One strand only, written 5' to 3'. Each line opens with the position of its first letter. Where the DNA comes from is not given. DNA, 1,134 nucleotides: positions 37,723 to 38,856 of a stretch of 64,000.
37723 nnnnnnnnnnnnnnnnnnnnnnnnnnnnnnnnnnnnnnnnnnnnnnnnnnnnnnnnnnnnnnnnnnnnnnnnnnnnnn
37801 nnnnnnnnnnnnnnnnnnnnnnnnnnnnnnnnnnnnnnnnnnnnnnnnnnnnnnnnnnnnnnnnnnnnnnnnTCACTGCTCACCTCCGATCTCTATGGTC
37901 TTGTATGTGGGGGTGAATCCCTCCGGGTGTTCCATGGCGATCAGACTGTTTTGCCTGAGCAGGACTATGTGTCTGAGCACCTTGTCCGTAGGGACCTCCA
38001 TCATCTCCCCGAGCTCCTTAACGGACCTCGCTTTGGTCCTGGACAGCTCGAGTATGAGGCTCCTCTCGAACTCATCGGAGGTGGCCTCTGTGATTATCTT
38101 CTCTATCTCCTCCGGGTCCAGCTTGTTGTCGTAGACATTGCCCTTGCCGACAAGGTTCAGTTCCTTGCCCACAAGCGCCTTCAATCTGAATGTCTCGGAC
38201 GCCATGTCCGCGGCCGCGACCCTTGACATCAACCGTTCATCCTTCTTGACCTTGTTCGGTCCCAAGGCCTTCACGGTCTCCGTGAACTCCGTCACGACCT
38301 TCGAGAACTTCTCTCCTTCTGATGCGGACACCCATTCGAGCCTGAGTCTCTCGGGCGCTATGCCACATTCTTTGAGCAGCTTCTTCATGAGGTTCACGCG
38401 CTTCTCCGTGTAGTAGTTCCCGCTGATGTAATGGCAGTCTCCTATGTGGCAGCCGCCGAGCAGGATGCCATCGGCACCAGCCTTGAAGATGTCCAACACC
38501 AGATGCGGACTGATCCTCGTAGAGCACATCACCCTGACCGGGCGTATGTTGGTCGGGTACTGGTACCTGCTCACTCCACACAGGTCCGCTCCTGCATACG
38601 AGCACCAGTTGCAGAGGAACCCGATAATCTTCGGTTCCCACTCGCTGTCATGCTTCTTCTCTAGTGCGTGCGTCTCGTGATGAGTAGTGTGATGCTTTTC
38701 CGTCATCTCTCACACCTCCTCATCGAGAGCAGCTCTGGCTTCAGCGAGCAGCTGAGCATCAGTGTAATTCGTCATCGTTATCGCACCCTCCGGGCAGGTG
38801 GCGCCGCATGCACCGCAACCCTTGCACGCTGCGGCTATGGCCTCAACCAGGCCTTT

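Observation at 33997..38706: A winged-helix-like about 110-aa module occurs both fused to MvhD (37873-38706) and as a stand-alone ORF wedged between mvhD and mvhG (33997-34386)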

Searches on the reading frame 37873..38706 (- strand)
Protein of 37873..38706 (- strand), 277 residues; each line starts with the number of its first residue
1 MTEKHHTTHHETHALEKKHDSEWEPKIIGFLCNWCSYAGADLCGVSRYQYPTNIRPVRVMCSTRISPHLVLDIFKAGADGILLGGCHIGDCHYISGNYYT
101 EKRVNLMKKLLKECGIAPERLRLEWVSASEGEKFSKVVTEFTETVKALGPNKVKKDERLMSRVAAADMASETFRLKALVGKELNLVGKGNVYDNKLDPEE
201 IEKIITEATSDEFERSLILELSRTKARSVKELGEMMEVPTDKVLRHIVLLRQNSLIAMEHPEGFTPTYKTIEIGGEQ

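Call 4: search_protein_families(library=pfam, proteins=[window:37873-38706:-], max_evalue=1)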
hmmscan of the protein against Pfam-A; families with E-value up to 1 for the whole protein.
window:37873-38706:- (277 aa): 1 family
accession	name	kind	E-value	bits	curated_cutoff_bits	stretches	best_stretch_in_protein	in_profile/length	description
PF02662.21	FlpD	-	4.6e-54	182.1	22.3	1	27-149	1-123/123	Methyl-viologen-reducing hydrogenase, delta subunit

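Call 27: search_solved_structures(query=window:37876-38706:-, max_evalue=0.01, show_alignments=3)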
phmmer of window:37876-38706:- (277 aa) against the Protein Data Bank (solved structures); distinct sequences matched with E-value up to 0.01: 6.
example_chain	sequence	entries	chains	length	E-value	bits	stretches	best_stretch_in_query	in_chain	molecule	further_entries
5odc_D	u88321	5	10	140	1.2e-55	192.3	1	21-156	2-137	Methyl-viologen reducing hydrogenase subunit D | Methyl-viologen reducing hydrogenase, subunit D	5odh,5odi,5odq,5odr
8rvu_F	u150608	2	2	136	4.1e-52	180.7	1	23-152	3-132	Methyl viologen-reducing hydrogenase, subunit D-related protein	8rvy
8rvv_F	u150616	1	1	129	2.3e-51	178.3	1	23-150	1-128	Methyl viologen-reducing hydrogenase, subunit D-related protein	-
9sw2_D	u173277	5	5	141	1.7e-48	168.9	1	24-156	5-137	F420-non-reducing hydrogenase iron-sulfur subunit D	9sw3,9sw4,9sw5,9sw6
7bkb_F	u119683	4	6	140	4e-46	161.1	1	22-155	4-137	F420-non-reducing hydrogenase subunit D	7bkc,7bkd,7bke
9sfi_K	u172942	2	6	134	4.1e-28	102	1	24-154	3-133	F420-non-reducing hydrogenase subunit delta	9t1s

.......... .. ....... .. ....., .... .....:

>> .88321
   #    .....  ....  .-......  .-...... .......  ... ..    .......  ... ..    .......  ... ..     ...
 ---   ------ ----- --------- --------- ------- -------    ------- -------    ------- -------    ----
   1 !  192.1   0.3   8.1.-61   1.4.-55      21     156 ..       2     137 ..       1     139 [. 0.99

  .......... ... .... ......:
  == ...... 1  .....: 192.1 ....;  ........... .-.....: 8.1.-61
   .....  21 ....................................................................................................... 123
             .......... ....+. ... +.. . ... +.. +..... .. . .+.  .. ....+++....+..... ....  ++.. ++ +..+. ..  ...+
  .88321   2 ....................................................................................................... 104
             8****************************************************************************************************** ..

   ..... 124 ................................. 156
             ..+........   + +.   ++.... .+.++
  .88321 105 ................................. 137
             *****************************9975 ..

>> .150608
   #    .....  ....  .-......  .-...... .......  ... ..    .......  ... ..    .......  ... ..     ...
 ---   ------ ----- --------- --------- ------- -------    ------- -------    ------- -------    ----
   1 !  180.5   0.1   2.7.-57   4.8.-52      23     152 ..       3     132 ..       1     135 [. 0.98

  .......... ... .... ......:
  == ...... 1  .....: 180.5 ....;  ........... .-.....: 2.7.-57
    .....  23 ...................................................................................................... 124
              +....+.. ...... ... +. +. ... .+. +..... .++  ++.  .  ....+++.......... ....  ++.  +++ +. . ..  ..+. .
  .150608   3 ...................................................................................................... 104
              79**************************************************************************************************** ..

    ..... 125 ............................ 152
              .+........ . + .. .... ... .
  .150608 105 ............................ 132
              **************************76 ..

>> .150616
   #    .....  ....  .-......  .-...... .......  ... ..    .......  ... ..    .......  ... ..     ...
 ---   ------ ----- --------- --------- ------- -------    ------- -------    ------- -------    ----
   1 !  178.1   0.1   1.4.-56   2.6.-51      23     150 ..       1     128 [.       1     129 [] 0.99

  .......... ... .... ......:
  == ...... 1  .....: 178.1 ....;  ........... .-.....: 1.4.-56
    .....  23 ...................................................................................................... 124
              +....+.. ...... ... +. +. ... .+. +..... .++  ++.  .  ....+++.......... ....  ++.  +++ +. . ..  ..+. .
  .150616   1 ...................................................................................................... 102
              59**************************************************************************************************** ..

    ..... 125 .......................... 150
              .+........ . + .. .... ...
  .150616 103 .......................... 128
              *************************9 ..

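Call 59: predict_structure(alignment_id=A4)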
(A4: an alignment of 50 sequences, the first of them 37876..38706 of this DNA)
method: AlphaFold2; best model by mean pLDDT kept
length: 277 residues; sequences in the alignment: 50
mean_pLDDT: 93.3   pTM: 0.87
mean pLDDT of the five models: 93.3, 92.9, 92.4, 91.9, 90.9
residues with pLDDT >= 90: 239; 70-90: 14; 50-70: 22; < 50: 2
segments of 3 or more residues with pLDDT < 50: none
pLDDT, mean of each block of 10 residues (from residue 1): 66 55 94 95 96 97 97 98 95 90 98 98 97 98 98 98 98 97 97 97 98 98 97 98 98 96 91 69
secondary structure, 60 per line:
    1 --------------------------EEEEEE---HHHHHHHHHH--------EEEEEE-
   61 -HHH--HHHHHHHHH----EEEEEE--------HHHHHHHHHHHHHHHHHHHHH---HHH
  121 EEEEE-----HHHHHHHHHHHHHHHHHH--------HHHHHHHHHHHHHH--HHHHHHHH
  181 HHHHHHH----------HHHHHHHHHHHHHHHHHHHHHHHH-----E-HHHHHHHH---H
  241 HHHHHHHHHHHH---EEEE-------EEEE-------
elements in order: E27-32 H36-45 E54-59 H67-75 E80-85 H94-114 E121-125 H131-148 H157-170 H173-187 H198-221 H229-236 H240-252 E256-259 E267-270

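Call 66: fold_search(model_id=the predicted structure, library=pdb)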
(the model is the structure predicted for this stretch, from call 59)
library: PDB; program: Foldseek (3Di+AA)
matches with E <= 10: 1362; with E <= 0.001: 4
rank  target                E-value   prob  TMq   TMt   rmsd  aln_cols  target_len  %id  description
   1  5odh_D                1.5e-16  1.00  0.47  0.94   1.0       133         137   60  Heterodisulfide reductase / [NiFe]-hydrogenase complex from Methanothermococcus thermolithotrophicus soaked with heter (released 2017-08-30)
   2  5odc_D                2.4e-16  1.00  0.47  0.94   0.9       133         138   60  Heterodisulfide reductase / [NiFe]-hydrogenase complex from Methanothermococcus thermolithotrophicus at 2.3 A resoluti (released 2017-08-30)
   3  8rvu_F                7.6e-15  1.00  0.45  0.96   1.0       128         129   59  CryoEM structure of the Elp-Hdr complex of Methanothermobacter marburgensis state 2 (composite structure) (released 2025-05-14)
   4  7bkb_F                8.0e-14  1.00  0.47  0.93   1.1       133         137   50  Formate dehydrogenase - heterodisulfide reductase - formylmethanofuran dehydrogenase complex from Methanospirillum hun (released 2021-09-29)
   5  1kz1_A                1.1e-02  1.00  0.31  0.50   4.9       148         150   13  Mutant enzyme W27G Lumazine Synthase from S.pombe (released 2002-07-24)
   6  1kz9_E                1.2e-02  1.00  0.31  0.49   5.0       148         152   13  Mutant Enzyme L119F Lumazine Synthase from S.pombe (released 2002-07-24)
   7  1kz6_A                1.4e-02  1.00  0.31  0.51   4.9       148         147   13  Mutant enzyme W63Y/L119F Lumazine Synthase from S.pombe (released 2002-07-24)
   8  1kz9_A                1.4e-02  1.00  0.31  0.51   5.0       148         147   13  Mutant Enzyme L119F Lumazine Synthase from S.pombe (released 2002-07-24)
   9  1kz6_C                1.8e-02  1.00  0.31  0.51   4.9       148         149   14  Mutant enzyme W63Y/L119F Lumazine Synthase from S.pombe (released 2002-07-24)
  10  1kyv_C                1.8e-02  1.00  0.30  0.50   5.1       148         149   14  Lumazine Synthase from S.pombe bound to riboflavin (released 2002-07-24)
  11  1kz4_C                2.0e-02  1.00  0.30  0.49   4.9       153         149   14  Mutant enzyme W63Y Lumazine Synthase from S.pombe (released 2002-07-24)
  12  1kyv_A                2.1e-02  1.00  0.31  0.51   5.0       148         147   14  Lumazine Synthase from S.pombe bound to riboflavin (released 2002-07-24)
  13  1kz9_C                2.3e-02  1.00  0.30  0.50   5.1       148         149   14  Mutant Enzyme L119F Lumazine Synthase from S.pombe (released 2002-07-24)
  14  6cdb_A                2.8e-02  1.00  0.21  0.59   7.4        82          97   20  Crystal Structure of V66L CzrA in the Zn(II)bound state (released 2018-07-11)
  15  1kz1_B                2.8e-02  1.00  0.31  0.51   4.9       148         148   12  Mutant enzyme W27G Lumazine Synthase from S.pombe (released 2002-07-24)
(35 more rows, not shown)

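Call 70: search_protein_families(library=ncbifam, proteins=[window:37873-38706:-], max_evalue=0.01)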
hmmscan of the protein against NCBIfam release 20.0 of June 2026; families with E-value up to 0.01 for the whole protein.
window:37873-38706:- (277 aa): 5 families
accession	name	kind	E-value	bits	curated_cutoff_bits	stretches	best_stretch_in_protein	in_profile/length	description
NF040770.1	hetero_SS_HdrA2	exception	7.5e-55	186.4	1100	1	19-152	642-775/777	CoB-CoM heterodisulfide reductase HdrA2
NF045873.1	F420_non_VhuD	exception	2.5e-36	124.7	215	1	24-154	1-131/132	F420-non-reducing hydrogenase iron-sulfur subunit VhuD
NF041891.1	hdrA_Methbact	equivalog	6.7e-13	47.7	1300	1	17-147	638-760/762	ferredoxin:CoB-CoM heterodisulfide reductase subunit HdrA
NF033788.1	HTH_metalloreg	subfamily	0.0014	18.4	55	1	208-259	7-58/77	metalloregulator ArsR/SmtB family transcription factor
NF041778.1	hetero_SS_HdrA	equivalog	0.0056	14.5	1400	0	26-83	655-712/771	ferredoxin:CoB-CoM heterodisulfide reductase subunit HdrA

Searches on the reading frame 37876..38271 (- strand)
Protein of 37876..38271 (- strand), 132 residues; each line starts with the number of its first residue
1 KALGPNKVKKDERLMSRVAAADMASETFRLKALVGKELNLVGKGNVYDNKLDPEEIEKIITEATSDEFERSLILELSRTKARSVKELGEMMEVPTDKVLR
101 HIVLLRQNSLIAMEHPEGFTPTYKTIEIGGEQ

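Call 7: find_homologous_proteins(query=window:37876-38271:-, max_evalue=0.001)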
Query seq(132 aa) (132 aa): 11 proteins with E <= 0.001 among 30 candidates.
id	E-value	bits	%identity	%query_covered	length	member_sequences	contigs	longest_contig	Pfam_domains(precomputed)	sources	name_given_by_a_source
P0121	4.5e-60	219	79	100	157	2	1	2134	-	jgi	jgi:hypothetical protein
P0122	1.9e-59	217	80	100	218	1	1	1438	PF02662.22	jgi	jgi:F420-non-reducing hydrogenase iron-sulfur subunit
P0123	9.2e-58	211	78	100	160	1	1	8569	PF02662.22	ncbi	ncbi:MAG: hydrogenase iron-sulfur subunit, partial [Thermoplasmata archaeon]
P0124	3.9e-53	196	72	100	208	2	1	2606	PF02662.22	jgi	jgi:hypothetical protein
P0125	1.1e-52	195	71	100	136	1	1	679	-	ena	-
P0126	8.8e-51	189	70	100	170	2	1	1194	PF02662.22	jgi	jgi:F420-non-reducing hydrogenase iron-sulfur subunit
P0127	1.1e-50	189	70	100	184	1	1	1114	PF02662.22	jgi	jgi:hypothetical protein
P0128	3.3e-49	184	73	95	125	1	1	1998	-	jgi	jgi:hypothetical protein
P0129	2.5e-44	168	83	81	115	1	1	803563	-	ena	-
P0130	2.9e-39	152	84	66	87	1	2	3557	-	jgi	-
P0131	8.4e-39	150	75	75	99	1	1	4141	-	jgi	-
